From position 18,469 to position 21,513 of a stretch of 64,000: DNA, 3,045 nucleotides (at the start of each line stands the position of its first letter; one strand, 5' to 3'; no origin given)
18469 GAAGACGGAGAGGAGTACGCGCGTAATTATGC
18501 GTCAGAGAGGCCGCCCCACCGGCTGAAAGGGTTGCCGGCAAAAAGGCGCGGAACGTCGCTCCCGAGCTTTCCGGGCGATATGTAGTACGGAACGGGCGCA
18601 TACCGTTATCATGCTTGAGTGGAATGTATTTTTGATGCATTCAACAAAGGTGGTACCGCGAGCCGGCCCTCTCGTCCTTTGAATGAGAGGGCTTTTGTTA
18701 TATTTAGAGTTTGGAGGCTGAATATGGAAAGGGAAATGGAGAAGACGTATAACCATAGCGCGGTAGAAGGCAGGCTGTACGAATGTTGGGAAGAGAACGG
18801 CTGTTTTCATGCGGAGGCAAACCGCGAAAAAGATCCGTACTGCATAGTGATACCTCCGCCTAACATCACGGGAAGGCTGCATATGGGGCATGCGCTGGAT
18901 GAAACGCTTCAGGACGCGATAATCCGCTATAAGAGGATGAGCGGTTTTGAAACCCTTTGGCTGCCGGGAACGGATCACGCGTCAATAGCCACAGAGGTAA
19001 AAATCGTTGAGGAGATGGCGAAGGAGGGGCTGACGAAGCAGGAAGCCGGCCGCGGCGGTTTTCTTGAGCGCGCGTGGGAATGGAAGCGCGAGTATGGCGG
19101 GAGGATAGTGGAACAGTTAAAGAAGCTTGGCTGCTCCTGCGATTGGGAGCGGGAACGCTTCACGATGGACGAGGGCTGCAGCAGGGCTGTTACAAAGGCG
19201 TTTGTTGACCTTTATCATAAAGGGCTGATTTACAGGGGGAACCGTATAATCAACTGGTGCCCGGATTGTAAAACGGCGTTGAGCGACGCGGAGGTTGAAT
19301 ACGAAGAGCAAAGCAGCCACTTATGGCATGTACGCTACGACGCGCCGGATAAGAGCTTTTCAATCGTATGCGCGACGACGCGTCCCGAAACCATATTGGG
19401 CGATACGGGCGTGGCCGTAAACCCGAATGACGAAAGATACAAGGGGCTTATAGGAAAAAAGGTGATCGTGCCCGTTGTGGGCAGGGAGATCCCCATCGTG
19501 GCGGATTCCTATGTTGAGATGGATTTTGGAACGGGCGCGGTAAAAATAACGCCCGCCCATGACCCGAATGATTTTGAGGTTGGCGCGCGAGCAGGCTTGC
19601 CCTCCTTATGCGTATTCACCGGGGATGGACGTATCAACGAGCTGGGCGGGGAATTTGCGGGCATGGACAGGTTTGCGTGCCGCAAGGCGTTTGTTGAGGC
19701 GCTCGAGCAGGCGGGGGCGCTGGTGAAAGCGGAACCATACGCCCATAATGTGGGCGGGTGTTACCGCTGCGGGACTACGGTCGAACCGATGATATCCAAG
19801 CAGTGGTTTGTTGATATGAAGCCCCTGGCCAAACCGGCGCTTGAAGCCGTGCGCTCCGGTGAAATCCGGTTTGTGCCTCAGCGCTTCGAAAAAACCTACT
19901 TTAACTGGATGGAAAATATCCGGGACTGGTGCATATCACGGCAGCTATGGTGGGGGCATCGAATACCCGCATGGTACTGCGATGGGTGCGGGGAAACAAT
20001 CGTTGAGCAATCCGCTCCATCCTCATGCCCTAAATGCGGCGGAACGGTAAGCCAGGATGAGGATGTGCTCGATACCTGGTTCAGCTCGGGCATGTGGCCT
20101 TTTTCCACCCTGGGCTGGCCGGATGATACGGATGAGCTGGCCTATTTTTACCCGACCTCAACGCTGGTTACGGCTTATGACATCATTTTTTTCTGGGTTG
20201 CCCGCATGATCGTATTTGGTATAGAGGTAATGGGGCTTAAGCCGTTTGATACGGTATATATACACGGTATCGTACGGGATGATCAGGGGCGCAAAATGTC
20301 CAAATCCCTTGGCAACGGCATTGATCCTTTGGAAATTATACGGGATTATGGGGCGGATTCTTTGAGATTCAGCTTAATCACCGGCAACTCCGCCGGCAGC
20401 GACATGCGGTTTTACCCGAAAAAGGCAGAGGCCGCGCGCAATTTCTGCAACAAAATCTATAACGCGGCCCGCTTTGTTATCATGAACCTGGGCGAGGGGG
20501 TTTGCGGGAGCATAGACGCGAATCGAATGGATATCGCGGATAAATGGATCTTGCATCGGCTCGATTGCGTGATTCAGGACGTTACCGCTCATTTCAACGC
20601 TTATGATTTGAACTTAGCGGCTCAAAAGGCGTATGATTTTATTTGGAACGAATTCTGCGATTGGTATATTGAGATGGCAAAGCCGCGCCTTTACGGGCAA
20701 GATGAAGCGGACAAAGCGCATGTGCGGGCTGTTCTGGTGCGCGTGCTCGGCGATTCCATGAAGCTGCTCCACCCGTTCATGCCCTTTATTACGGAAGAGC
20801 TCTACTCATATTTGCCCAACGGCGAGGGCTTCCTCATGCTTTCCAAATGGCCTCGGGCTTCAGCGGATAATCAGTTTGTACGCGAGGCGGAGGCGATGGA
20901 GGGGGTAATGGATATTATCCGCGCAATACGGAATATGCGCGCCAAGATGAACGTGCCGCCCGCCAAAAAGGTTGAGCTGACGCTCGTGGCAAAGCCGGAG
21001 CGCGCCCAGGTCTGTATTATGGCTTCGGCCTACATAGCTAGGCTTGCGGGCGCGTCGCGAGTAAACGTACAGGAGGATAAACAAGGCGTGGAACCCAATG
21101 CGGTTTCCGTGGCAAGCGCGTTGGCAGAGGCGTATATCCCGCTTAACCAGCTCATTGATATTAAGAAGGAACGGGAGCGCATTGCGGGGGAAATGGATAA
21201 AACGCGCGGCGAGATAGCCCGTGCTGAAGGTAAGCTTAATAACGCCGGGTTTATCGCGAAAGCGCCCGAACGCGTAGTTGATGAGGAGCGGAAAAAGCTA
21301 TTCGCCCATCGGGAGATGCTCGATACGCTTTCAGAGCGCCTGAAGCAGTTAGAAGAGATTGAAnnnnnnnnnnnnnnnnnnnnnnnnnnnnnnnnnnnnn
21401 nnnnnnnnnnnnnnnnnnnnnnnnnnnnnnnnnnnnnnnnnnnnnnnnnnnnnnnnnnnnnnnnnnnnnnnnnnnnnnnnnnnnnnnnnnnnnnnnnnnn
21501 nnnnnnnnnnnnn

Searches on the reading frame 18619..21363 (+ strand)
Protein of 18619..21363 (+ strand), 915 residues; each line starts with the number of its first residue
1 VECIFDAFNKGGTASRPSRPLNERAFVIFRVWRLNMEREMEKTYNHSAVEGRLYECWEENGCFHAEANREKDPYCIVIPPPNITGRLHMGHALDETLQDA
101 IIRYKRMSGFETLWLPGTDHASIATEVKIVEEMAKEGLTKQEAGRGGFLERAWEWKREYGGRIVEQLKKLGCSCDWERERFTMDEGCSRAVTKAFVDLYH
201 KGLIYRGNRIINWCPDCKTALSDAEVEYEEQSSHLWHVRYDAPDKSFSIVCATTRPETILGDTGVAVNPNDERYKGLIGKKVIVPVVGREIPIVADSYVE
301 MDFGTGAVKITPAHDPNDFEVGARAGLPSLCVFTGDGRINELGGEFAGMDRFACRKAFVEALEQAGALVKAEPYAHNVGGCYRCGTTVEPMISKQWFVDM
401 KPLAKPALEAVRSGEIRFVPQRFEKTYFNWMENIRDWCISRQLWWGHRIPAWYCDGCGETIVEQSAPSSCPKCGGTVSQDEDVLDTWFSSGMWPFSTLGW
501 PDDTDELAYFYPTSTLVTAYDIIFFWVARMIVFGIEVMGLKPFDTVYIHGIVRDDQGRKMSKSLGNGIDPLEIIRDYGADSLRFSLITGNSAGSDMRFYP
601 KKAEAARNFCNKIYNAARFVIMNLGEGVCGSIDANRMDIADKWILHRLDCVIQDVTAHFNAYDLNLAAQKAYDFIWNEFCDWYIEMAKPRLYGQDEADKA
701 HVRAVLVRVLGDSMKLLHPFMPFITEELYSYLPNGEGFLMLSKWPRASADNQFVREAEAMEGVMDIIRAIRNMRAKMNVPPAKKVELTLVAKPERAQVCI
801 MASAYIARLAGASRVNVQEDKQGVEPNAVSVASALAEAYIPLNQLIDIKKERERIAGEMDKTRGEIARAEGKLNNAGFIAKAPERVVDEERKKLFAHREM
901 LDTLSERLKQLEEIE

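Call 66: search_protein_families(library=pfam, proteins=[window:18619-21363:+], max_evalue=0.0001)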
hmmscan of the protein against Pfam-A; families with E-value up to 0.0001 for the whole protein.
window:18619-21363:+ (915 aa): 6 families
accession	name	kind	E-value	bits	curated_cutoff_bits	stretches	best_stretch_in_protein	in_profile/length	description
PF00133.28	tRNA-synt_1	-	9.1e-146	486.3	22.7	1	53-598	2-413/414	tRNA synthetases class I (I, L, M and V)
PF08264.19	Anticodon_1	-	1.8e-45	154.9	25.1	1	641-787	1-146/148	Anticodon-binding domain of tRNA ligase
PF09334.17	tRNA-synt_1g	-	1.1e-24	87.4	20.1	2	81-228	8-137/391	tRNA synthetases class I (M)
PF10458.14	Val_tRNA-synt_C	-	1e-16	61.4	25.9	1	847-911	1-65/66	Valyl tRNA synthetase tRNA binding arm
PF13603.12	tRNA-synt_1_2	-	6.4e-10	39.3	25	1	278-332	85-139/185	Leucyl-tRNA synthetase, editing domain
PF21349.2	RUBY_RBDX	-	2.3e-05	24.2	26.5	0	452-474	1-23/30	Rubrerythrin, rubredoxin-like domain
